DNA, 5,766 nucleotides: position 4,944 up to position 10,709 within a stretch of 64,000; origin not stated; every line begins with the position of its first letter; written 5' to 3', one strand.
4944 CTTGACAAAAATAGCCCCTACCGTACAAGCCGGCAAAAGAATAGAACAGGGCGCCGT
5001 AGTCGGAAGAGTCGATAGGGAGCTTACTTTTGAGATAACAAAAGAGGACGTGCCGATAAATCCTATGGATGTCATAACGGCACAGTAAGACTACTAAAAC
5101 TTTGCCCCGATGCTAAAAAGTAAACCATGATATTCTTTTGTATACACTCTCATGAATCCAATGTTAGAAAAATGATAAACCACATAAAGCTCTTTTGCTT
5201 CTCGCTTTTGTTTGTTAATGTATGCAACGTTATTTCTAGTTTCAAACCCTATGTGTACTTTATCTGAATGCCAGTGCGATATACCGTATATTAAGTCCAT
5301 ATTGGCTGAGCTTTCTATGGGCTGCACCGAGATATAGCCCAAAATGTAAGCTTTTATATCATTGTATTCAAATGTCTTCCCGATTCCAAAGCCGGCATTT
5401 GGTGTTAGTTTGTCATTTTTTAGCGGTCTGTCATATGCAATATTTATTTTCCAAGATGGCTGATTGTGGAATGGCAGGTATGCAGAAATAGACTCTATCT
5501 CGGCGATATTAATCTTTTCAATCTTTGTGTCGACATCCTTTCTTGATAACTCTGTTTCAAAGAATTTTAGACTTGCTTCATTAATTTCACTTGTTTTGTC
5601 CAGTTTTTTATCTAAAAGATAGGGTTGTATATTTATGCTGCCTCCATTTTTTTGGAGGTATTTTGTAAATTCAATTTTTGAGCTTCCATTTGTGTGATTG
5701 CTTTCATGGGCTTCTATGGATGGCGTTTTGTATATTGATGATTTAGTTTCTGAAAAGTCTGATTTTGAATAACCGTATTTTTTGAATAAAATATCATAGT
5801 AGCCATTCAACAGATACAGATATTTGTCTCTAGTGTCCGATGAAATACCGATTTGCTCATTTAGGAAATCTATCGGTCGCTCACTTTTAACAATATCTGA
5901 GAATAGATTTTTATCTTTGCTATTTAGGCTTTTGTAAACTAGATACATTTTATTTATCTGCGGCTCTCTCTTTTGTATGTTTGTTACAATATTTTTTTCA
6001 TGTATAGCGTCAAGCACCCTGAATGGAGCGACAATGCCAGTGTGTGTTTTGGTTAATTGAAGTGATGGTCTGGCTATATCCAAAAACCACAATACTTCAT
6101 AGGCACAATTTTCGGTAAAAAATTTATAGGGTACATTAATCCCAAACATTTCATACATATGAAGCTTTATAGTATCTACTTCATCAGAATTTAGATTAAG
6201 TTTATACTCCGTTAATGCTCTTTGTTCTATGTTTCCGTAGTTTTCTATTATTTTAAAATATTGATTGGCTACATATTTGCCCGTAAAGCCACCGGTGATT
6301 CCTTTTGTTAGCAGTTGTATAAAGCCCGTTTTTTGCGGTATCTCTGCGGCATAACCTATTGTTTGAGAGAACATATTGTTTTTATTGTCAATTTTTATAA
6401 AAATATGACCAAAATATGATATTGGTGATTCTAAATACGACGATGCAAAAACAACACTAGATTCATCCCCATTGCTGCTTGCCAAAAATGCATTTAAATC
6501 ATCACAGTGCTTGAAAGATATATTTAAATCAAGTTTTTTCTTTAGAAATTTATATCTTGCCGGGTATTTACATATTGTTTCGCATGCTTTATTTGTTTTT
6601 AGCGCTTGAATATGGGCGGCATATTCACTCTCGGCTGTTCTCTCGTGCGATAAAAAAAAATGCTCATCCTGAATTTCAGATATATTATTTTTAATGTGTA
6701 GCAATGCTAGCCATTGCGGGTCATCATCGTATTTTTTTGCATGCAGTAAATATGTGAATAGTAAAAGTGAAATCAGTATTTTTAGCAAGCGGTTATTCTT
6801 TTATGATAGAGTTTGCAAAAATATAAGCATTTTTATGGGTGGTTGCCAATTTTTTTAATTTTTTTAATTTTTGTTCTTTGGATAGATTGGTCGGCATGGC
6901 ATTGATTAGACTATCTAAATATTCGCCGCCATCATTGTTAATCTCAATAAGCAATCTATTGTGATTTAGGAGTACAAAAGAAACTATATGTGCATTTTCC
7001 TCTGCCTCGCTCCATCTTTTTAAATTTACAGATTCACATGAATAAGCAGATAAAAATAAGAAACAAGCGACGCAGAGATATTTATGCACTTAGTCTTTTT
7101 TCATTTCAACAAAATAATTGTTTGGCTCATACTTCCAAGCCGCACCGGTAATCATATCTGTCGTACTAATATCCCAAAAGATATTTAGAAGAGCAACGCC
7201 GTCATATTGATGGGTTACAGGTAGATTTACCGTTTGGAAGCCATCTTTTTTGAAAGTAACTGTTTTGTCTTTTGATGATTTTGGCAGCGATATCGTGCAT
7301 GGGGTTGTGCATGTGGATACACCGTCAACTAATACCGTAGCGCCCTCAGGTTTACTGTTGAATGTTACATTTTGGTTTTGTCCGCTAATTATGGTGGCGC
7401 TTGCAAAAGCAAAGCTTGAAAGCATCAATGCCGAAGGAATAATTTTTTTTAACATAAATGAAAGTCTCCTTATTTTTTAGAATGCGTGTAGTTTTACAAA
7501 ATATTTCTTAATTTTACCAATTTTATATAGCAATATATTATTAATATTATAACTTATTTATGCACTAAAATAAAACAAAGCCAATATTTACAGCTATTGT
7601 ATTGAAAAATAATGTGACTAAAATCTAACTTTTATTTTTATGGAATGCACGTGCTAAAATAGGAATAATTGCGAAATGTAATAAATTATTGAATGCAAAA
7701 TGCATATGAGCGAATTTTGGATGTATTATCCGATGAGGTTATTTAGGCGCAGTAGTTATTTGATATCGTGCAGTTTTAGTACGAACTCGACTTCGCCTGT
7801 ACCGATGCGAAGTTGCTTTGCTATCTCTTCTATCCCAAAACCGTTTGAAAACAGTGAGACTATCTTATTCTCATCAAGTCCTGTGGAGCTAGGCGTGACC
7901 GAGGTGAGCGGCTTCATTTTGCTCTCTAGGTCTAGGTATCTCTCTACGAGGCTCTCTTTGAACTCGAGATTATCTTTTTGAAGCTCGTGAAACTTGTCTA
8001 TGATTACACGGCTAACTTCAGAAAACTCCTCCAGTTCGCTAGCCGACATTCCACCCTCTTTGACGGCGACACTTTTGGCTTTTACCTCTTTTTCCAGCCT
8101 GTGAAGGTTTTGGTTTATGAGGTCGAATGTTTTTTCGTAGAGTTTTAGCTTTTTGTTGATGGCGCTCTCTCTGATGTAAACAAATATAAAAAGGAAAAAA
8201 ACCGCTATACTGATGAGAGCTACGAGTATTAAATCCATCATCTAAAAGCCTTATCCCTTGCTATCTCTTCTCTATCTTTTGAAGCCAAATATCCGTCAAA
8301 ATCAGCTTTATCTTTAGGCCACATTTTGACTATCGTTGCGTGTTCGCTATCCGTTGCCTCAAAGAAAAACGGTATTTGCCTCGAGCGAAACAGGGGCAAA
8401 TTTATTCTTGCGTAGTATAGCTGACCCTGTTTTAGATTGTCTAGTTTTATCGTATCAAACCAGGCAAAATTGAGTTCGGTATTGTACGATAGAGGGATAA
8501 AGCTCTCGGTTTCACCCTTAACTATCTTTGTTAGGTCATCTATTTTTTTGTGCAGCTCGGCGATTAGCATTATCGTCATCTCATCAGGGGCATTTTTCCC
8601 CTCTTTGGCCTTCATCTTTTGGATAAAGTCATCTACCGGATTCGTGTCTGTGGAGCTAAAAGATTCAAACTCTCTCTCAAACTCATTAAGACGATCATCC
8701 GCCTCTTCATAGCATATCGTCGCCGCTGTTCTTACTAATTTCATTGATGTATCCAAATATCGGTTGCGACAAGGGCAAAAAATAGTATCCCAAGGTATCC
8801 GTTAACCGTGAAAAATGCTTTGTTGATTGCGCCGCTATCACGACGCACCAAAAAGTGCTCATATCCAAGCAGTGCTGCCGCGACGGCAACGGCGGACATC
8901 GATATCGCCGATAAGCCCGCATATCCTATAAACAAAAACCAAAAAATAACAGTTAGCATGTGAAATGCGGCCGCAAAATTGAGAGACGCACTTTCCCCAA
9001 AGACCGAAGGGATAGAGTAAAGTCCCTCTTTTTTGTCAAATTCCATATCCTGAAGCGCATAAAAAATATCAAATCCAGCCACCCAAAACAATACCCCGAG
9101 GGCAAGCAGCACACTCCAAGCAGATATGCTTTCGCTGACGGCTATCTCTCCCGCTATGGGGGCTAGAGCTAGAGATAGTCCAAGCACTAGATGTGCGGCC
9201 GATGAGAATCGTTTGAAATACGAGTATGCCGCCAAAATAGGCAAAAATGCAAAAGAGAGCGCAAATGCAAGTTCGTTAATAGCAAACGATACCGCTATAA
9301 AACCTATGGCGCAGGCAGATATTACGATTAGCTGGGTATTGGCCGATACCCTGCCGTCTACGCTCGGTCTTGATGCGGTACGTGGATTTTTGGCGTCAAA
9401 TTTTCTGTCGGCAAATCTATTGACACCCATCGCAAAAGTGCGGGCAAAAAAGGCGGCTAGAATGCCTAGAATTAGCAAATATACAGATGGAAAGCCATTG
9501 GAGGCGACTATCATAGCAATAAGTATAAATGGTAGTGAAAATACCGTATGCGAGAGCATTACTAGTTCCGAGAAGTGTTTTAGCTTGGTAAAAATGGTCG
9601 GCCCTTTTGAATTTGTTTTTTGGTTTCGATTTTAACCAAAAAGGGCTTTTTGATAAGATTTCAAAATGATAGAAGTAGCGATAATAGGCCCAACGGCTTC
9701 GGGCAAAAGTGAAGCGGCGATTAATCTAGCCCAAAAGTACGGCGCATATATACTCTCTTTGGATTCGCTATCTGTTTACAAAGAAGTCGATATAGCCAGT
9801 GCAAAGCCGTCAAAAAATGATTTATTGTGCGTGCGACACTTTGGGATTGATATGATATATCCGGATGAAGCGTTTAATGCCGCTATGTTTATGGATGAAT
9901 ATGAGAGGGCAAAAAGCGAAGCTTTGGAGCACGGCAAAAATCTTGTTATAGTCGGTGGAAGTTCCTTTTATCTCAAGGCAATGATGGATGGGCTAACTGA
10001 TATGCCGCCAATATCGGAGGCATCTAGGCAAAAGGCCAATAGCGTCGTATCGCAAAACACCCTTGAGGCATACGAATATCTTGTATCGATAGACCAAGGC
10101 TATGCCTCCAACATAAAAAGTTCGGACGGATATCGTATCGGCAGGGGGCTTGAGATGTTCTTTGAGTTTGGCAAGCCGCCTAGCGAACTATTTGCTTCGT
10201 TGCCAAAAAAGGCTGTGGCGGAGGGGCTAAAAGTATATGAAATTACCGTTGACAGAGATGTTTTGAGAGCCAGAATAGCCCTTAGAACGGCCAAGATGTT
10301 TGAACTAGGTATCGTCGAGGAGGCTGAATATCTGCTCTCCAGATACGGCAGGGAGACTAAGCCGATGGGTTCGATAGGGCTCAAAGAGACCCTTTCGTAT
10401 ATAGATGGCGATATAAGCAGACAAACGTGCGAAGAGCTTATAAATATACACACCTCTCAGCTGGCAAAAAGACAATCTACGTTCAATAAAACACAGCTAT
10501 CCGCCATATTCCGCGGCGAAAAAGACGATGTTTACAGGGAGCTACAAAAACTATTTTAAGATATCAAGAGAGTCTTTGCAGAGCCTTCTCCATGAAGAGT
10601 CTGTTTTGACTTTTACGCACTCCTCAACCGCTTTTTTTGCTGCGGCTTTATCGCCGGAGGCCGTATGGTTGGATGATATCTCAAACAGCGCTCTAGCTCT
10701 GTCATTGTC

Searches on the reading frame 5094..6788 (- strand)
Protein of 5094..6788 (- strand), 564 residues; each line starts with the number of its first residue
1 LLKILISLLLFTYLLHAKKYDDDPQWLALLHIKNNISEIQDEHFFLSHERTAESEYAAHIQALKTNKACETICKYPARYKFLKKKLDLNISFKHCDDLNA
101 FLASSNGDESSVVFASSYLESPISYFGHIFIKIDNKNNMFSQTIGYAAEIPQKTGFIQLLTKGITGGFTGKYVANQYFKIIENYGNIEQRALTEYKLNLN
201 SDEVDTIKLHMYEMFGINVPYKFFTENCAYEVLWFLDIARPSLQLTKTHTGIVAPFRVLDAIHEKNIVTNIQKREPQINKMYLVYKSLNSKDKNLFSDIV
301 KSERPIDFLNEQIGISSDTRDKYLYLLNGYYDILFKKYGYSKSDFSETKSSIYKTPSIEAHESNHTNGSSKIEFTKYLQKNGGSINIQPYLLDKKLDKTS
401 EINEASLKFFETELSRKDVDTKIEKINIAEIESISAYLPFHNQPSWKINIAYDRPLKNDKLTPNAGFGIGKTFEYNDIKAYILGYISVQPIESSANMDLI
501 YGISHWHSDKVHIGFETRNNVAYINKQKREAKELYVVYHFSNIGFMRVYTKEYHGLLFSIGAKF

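Call 34: search_protein_families(library=pfam, proteins=[window:5094-6788:-], max_evalue=0.00001)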
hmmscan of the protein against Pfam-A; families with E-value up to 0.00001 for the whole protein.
window:5094-6788:- (564 aa): 3 families
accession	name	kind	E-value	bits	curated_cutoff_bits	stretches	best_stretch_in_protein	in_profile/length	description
PF13387.12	Lnb_N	-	5.3e-36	124.2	22.2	1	101-256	5-166/175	Lnb N-terminal periplasmic domain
PF25225.1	DUF7843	-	9.7e-13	48.9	25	1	21-85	4-79/79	Domain of unknown function (DUF7843)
PF25222.1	DUF7840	-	5.5e-10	39.7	27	1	402-490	45-138/224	Domain of unknown function (DUF7840)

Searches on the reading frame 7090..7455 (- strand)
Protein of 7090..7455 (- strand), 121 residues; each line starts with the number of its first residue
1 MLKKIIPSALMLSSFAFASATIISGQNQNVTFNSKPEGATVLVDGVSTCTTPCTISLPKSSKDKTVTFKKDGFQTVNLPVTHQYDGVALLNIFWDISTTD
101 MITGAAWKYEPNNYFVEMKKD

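Call 34: search_protein_families(library=pfam, proteins=[window:7090-7455:-], max_evalue=0.00001)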
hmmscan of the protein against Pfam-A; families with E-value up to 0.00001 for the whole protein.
window:7090-7455:- (121 aa): 1 family
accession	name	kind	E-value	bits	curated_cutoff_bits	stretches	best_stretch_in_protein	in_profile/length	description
PF08308.17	PEGA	-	4.9e-10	39.6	20.8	1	29-81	3-54/71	PEGA domain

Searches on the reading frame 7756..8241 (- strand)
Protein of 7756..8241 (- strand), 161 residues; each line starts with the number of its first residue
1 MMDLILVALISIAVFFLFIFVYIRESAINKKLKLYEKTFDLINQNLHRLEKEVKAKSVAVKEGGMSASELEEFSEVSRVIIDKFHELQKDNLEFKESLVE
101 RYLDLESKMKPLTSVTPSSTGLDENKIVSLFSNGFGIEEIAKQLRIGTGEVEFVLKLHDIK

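Call 34: search_protein_families(library=pfam, proteins=[window:7756-8241:-], max_evalue=0.00001)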
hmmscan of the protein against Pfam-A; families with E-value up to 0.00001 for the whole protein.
window:7756-8241:- (161 aa): 1 family
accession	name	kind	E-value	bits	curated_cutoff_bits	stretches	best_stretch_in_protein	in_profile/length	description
PF19610.4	DUF6115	-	5e-09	37.1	27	1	70-157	46-133/134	Family of unknown function (DUF6115)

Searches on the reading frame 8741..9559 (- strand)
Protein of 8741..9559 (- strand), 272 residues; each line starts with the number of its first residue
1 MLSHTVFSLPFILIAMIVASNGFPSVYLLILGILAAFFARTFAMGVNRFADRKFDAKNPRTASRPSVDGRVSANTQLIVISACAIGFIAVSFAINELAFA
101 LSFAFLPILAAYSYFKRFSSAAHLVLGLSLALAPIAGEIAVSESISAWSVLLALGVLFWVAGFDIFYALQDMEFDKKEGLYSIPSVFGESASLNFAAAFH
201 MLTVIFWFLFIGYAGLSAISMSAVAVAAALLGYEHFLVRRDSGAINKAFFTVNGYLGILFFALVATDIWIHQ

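Call 34: search_protein_families(library=pfam, proteins=[window:8741-9559:-], max_evalue=0.00001)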
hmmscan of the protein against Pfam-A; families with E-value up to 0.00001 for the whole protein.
window:8741-9559:- (272 aa): 1 family
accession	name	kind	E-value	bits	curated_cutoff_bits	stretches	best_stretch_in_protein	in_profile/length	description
PF01040.23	UbiA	-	4.4e-50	170.7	34.2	1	9-250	2-246/250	UbiA prenyltransferase family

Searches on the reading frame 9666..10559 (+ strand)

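Call 35: search_protein_families(library=pfam, proteins=[window:9666-10559:+], max_evalue=0.00001)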
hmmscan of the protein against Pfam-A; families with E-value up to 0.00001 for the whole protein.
window:9666-10559:+ (297 aa): 2 families
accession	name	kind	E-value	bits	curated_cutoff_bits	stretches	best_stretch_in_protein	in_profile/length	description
PF01715.23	IPPT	-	4.4e-56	190.7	23.6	1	37-276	2-242/243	IPP transferase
PF01745.22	IPT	-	4.4e-10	39.8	20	1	5-107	5-107/233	Isopentenyl transferase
